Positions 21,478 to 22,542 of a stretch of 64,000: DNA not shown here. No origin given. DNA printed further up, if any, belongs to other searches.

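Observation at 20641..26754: Tightly packed four-gene defence operon: RadC-MTase fusion, MmeI-like Type IIG enzyme, HARE-HTH nuclease, DUF3644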

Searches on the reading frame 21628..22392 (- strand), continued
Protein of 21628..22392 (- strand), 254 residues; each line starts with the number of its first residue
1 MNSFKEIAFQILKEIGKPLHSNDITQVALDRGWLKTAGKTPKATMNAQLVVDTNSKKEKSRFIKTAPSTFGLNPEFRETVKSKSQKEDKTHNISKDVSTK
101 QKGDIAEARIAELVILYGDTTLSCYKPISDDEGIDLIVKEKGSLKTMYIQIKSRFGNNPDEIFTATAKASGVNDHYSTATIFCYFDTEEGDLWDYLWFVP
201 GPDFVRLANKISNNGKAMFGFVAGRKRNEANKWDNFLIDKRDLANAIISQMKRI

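Call 47: search_protein_families(library=pfam, proteins=[L029:7082-9841:+, L030:556-1935:+, L031:8942-9997:+, L032:9406-9999:+, L033:5478-8615:+, L034:2731-5676:+, L035:228-608:+, L036:2794-3873:+, L037:9242-9988:+, L040:809-3523:+], max_evalue=0.001)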
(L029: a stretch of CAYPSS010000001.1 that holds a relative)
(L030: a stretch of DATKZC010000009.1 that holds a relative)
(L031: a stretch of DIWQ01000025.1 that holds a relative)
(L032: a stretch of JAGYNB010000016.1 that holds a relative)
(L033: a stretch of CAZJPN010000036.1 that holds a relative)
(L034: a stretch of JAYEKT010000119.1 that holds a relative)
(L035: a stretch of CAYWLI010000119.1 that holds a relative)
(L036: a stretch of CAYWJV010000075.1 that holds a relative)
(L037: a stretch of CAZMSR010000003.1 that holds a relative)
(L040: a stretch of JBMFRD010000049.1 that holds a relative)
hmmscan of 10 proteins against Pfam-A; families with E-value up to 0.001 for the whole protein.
L029:7082-9841:+ (919 aa): 2 families
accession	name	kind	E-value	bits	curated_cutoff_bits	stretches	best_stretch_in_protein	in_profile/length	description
PF04851.21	ResIII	-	4.9e-26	92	22.5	1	50-250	19-163/164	Type III restriction enzyme, res subunit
PF00270.35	DEAD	-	3.8e-06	27.2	26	1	53-199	6-141/167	DEAD/DEAH box helicase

L030:556-1935:+ (459 aa): 0 families

L031:8942-9997:+ (351 aa): 0 families

L032:9406-9999:+ (197 aa): 0 families

L033:5478-8615:+ (1045 aa): 6 families
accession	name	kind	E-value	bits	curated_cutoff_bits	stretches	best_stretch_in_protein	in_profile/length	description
PF00271.37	Helicase_C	-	6.4e-24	84.8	23.5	1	623-737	2-110/110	Helicase conserved C-terminal domain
PF00176.29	SNF2-rel_dom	-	1e-11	44.9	24.9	2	312-446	111-233/290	SNF2-related domain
PF13091.12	PLDc_2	-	1.5e-11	44.7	27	1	44-168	29-132/132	PLD-like domain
PF04851.21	ResIII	-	1.3e-08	35.4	22.5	1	226-376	2-163/164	Type III restriction enzyme, res subunit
PF00270.35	DEAD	-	1.6e-05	25.2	26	0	320-378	114-163/167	DEAD/DEAH box helicase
PF20720.3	nSTAND3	-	4.7e-05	23.6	27.2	1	232-320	3-89/155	Novel STAND NTPase 3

L034:2731-5676:+ (981 aa): 3 families
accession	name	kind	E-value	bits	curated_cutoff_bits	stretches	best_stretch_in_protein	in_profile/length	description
PF04851.21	ResIII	-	1.7e-17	64.3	22.5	1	114-272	24-163/164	Type III restriction enzyme, res subunit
PF18766.7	SWI2_SNF2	-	1.4e-08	35.1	26.7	1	118-255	23-141/221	SWI2/SNF2 ATPase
PF00270.35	DEAD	-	4.8e-07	30.1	26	1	120-272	21-161/167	DEAD/DEAH box helicase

L035:228-608:+ (126 aa): 0 families

L036:2794-3873:+ (359 aa): 1 family
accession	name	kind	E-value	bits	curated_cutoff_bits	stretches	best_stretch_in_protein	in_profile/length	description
PF02086.21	MethyltransfD12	-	4.8e-43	148.1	22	1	3-298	1-241/253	D12 class N6 adenine-specific DNA methyltransferase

L037:9242-9988:+ (248 aa): 3 families
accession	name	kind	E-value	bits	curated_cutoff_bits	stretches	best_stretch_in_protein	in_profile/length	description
PF01863.23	YgjP-like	-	2.7e-63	214.2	26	1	36-239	5-206/207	YgjP-like, metallopeptidase domain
PF10263.15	SprT-like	-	3.7e-06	27.2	25.6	1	167-223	26-92/108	SprT-like family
PF18958.6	DUF5700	-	0.00081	19.3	25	0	134-219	68-150/283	Putative zinc dependent peptidase (DUF5700)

L040:809-3523:+ (904 aa): 3 families
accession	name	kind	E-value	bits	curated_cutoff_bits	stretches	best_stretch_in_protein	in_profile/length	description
PF04851.21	ResIII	-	3.6e-26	92.5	22.5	1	29-203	1-156/164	Type III restriction enzyme, res subunit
PF00270.35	DEAD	-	3.1e-06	27.4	26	1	62-189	17-131/167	DEAD/DEAH box helicase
PF18766.7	SWI2_SNF2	-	1.1e-05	25.7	26.7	1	68-190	27-133/221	SWI2/SNF2 ATPase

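Call 60: predict_structure(alignment_id=A2)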
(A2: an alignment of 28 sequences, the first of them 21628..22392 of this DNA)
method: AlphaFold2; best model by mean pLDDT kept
length: 254 residues; sequences in the alignment: 28
mean_pLDDT: 55.7   pTM: 0.36
mean pLDDT of the five models: 55.7, 49.0, 48.1, 47.7, 47.5
residues with pLDDT >= 90: 3; 70-90: 58; 50-70: 76; < 50: 117
segments of 3 or more residues with pLDDT < 50: 79-105, 122-134, 143-193, 208-224
pLDDT, mean of each block of 10 residues (from residue 1): 78 89 86 65 74 65 84 70 32 29 50 64 48 51 45 35 40 32 39 49 49 41 54 62 67 51
secondary structure, 60 per line:
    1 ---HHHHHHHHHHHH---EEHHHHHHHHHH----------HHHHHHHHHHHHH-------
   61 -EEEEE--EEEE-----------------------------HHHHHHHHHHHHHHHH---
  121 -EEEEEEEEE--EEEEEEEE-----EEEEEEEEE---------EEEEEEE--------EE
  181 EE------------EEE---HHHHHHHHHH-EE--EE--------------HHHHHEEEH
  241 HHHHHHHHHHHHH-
elements in order: H4-15 H21-30 H41-53 E62-66 E69-72 H102-117 E122-130 E133-140 E146-154 E164-170 E179-182 E195-197 H201-210 H232-236 E237-239 H240-253

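Call 61: search_solved_structures(query=A2, max_evalue=10, show_alignments=3)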
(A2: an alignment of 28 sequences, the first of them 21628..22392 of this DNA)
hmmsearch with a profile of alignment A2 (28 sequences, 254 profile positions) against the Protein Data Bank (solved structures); distinct sequences matched with E-value up to 10: 6.
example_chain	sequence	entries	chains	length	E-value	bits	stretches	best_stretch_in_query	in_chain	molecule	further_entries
8gbk_G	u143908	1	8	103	0.21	14.2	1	95-179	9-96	Ssr1698 protein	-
8fm6_A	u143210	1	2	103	0.23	14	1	95-176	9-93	Ssr1698 protein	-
8gdw_AAA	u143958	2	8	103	0.4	13.2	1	95-176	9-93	Ssr1698 protein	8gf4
8zxq_A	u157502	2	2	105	0.55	12.8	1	95-175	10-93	Ssr1698 protein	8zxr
5cww_A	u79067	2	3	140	1.6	11.2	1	198-230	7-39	Nucleoporin NUP145N | Nucleoporin NUP145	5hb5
5hb6_A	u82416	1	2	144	2.1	10.9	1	198-230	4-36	Nucleoporin NUP145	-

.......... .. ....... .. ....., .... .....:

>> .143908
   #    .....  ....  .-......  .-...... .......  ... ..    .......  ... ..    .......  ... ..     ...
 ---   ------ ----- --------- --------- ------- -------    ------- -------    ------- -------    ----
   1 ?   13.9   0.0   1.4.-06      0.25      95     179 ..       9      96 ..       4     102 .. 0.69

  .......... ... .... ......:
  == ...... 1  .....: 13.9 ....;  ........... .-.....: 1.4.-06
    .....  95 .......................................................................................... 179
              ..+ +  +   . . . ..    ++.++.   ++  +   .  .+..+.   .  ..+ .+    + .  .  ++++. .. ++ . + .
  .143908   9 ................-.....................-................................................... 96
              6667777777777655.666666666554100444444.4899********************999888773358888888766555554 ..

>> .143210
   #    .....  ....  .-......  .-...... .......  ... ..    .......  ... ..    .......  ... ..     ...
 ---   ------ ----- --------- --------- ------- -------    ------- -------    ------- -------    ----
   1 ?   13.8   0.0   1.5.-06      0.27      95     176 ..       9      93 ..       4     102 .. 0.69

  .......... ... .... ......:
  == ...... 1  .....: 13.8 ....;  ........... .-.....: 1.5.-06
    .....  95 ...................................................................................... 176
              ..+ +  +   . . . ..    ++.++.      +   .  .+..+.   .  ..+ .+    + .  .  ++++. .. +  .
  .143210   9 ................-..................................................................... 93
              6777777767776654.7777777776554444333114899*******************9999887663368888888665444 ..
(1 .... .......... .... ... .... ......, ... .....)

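Call 63: find_related_loci(query=window:21628-22392:-, collection=viral_contigs, flank=8000)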
Query window:21628-22392:- (254 aa) in viral_contigs; peptide patterns used: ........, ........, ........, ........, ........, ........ (x = any residue, [..] = any of these).
13 stretches matched a pattern; 1 encode a relative of the query (tblastn E <= 1e-3); 1 distinct loci.
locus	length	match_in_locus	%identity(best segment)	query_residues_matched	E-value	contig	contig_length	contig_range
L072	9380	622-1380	73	1-254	5e-130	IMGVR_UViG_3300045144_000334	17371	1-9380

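Call 71: find_encoding_contigs(protein=P0002, flank=9000, max_places=2)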
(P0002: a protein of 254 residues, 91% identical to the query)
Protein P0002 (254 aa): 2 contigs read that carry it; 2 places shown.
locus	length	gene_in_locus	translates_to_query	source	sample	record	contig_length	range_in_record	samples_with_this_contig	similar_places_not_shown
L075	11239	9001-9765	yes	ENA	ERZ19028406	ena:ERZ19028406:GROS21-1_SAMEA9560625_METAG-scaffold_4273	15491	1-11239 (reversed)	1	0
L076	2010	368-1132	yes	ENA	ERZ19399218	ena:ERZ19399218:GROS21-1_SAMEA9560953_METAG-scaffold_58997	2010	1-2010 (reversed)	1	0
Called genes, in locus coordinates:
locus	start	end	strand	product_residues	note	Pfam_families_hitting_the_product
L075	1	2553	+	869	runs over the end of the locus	PF02861:Clp_N, PF23569:NBD_SMAX1, PF00004:AAA, PF17871:AAA_lid_9, PF00004:AAA, PF07724:AAA_2, PF07728:AAA_5, PF10431:ClpB_D2-small, +6 more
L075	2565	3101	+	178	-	-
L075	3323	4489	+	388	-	PF13365:Trypsin_2, PF13180:PDZ_2, PF00595:PDZ (weak), PF17820:PDZ_6 (weak)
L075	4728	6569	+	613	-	PF20582:UPF0758_N, PF04002:RadC, PF02086:MethyltransfD12, PF03602:Cons_hypoth95 (faint)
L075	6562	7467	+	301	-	PF02086:MethyltransfD12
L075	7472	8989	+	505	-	PF09491:RE_AlwI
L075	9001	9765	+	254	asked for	PF05066:HARE-HTH, PF11645:PDDEXK_5 (weak)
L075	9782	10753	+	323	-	PF12358:DUF3644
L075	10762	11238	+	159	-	?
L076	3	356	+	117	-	?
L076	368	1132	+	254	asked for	PF05066:HARE-HTH, PF11645:PDDEXK_5 (weak)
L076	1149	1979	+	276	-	PF12358:DUF3644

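Call 77: search_dna_similar(query=window:21628-22392:-, collection=plasmids, mode=protein, max_rows=12)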
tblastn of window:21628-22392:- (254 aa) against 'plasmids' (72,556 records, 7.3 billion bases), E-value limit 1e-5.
No match.

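Call 79: search_protein_representatives(protein=window:21628-22392:-)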
Query: 254 residues. Proteins with E-value up to 0.001 (for the whole library): 1467; up to 1e-10: 288; up to 1e-30: 31. The best 150 are listed.
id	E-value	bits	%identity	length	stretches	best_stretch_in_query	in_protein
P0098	3.3e-123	426.3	77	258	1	1-254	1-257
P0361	1.3e-72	260.6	70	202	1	85-254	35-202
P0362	4.0e-67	242.7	52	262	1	2-253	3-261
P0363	8.3e-61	222.0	46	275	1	3-253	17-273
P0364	5.9e-57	209.4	44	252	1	1-253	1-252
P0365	3.1e-56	207.0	69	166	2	1-105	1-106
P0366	1.8e-55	204.5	45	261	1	3-252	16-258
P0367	4.0e-55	203.4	46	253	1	3-253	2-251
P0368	3.8e-53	196.9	46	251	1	1-251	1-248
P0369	5.6e-53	196.4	45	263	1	2-247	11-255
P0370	7.6e-52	192.6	42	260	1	2-254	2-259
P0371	1.3e-50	188.6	41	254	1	3-252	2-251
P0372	2.5e-50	187.7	44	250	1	3-248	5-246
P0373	1.3e-48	182.1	64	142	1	1-142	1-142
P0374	2.8e-47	177.7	57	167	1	89-254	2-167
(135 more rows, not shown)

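Call 89: search_solved_structures(query=A4, max_evalue=10)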
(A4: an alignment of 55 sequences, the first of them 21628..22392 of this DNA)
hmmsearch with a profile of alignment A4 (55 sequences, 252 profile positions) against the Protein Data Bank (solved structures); distinct sequences matched with E-value up to 10: 1.
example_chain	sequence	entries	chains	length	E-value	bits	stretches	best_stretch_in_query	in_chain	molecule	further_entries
3j6b_V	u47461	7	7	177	0.0071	19.1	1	49-107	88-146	54S ribosomal protein L36, mitochondrial | bL31m | Large ribosomal subunit protein bL31m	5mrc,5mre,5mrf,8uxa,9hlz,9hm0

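Call 90: search_protein_families(library=pfam, alignment_id=A4, max_evalue=0.01)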
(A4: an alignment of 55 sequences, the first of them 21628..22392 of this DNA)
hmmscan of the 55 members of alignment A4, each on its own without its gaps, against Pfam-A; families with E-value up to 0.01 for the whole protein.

A. member 1, window:21628-22392:- (254 aa): 2 families
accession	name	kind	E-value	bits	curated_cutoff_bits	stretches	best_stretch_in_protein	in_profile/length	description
PF05066.19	HARE-HTH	-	6.7e-20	71.7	25.9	1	3-72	2-68/71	HB1, ASXL, restriction endonuclease HTH domain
PF11645.14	PDDEXK_5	-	7.9e-06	26.4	26.1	1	98-157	2-56/138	PD-(D/E)XK endonuclease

B. families by the number of members that match (of 55 scanned): 13 families
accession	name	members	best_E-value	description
PF05066.19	HARE-HTH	30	4.2e-23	HB1, ASXL, restriction endonuclease HTH domain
PF11645.14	PDDEXK_5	27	3.3e-06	PD-(D/E)XK endonuclease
PF14280.11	DUF4365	9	0.00055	Domain of unknown function (DUF4365)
PF13156.12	Mrr_cat_2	1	0.00055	Restriction endonuclease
PF06198.16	DUF999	1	0.00055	Protein of unknown function (DUF999)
PF15646.12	Tox-REase-2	1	0.0018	Restriction endonuclease fold toxin 2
PF25318.1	WH_GDS1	1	0.0022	GDS1 winged helix domain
PF08709.17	Ins145_P3_rec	1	0.0031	Inositol 1,4,5-trisphosphate/ryanodine receptor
PF13020.12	NOV_C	1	0.0042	Protein NO VEIN, C-terminal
PF13529.12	Peptidase_C39_2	1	0.0054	Peptidase_C39 like family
PF13635.12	DUF4143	1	0.0078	Domain of unknown function (DUF4143)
PF14526.11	Cass2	1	0.009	Integron-associated effector binding protein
PF04471.18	Mrr_cat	1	0.0097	Restriction endonuclease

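Call 91: predict_structure(alignment_id=A4)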
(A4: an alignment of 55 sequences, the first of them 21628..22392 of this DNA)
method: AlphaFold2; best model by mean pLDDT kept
length: 254 residues; sequences in the alignment: 55
mean_pLDDT: 93.3   pTM: 0.68
mean pLDDT of the five models: 93.3, 92.1, 91.8, 91.4, 91.2
residues with pLDDT >= 90: 213; 70-90: 31; 50-70: 8; < 50: 2
segments of 3 or more residues with pLDDT < 50: none
pLDDT, mean of each block of 10 residues (from residue 1): 92 98 98 92 97 95 98 89 58 90 97 98 94 94 97 90 94 96 95 97 98 96 86 95 98 95
secondary structure, 60 per line:
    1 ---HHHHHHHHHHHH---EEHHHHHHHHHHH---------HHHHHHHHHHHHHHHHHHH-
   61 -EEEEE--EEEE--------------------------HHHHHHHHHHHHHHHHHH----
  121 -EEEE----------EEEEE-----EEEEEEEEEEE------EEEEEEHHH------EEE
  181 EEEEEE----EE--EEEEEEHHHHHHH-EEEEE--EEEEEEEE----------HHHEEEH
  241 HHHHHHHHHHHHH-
elements in order: H4-15 H21-31 H41-59 E62-66 E69-72 H99-116 E122-125 E136-140 E146-156 E163-168 E178-186 E195-200 H201-207 E209-213 E216-223 E237-239 H240-253

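Call 94: fold_search(model_id=the predicted structure, library=pdb)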
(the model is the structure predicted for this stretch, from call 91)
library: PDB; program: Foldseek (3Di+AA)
matches with E <= 10: 451; with E <= 0.001: 8
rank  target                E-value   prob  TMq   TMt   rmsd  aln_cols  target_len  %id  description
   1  9qcc_Q                1.9e-05  1.00  0.36  0.24   6.1       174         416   16  Activated XauSPARDA filament assembly with bound dsDNA substrate (released 2025-12-17)
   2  9qcc_M                5.0e-05  1.00  0.34  0.23   6.2       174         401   14  Activated XauSPARDA filament assembly with bound dsDNA substrate (released 2025-12-17)
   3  9jsz_J                1.1e-04  1.00  0.32  0.22   6.1       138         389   13  active NbaSPARDA complexes (released 2025-04-02)
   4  9vx6_T                1.6e-04  1.00  0.30  0.20   6.6       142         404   13  Helical structure of gRNA-tDNA SPARDA complex (released 2026-01-14)
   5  2wiw_B                3.3e-04  1.00  0.31  0.53   4.9       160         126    8  Crystal structures of Holliday junction resolvases from Archaeoglobus fulgidus bound to DNA substrate (released 2009-05-26)
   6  2wcw_A                5.7e-04  1.00  0.31  0.53   5.1       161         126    7  1.6A resolution structure of Archaeoglobus fulgidus Hjc, a Holliday junction resolvase from an archaeal hyperthermophi (released 2009-03-24)
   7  2wiz_A                5.7e-04  1.00  0.26  0.44   5.5       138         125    7  Crystal structures of Holliday junction resolvases from Archaeoglobus fulgidus bound to DNA substrate (released 2009-05-26)
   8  9vx6_P                8.2e-04  1.00  0.34  0.24   6.5       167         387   11  Helical structure of gRNA-tDNA SPARDA complex (released 2026-01-14)
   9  4kyw_A                1.3e-03  1.00  0.39  0.39   6.4       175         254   11  Restriction endonuclease DPNI in complex with two DNA molecules (released 2014-06-04)
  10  2ost_B                1.4e-03  1.00  0.37  0.59   6.6       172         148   16  The structure of a bacterial homing endonuclease : I-Ssp6803I (released 2007-03-20)
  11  2wcz_B                1.6e-03  1.00  0.27  0.50   4.6       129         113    9  1.6A resolution structure of Archaeoglobus fulgidus Hjc, a Holliday junction resolvase from an archaeal hyperthermophi (released 2009-03-24)
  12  1stx_A                2.0e-03  0.98  0.32  0.33  12.6       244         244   14  Structure of the K38A mutant of EcoRV bound to cognate DNA and Mn2+ (released 2004-04-06)
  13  1az4_B                2.8e-03  0.99  0.33  0.38  11.2       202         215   12  ECORV ENDONUCLEASE, UNLIGANDED, FORM B, T93A MUTANT (released 1998-05-27)
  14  2wcw_D                3.1e-03  1.00  0.33  0.58   4.6       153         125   10  1.6A resolution structure of Archaeoglobus fulgidus Hjc, a Holliday junction resolvase from an archaeal hyperthermophi (released 2009-03-24)
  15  1eop_A                3.1e-03  0.97  0.31  0.33  11.9       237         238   14  ECORV BOUND TO COGNATE DNA (released 2000-04-04)
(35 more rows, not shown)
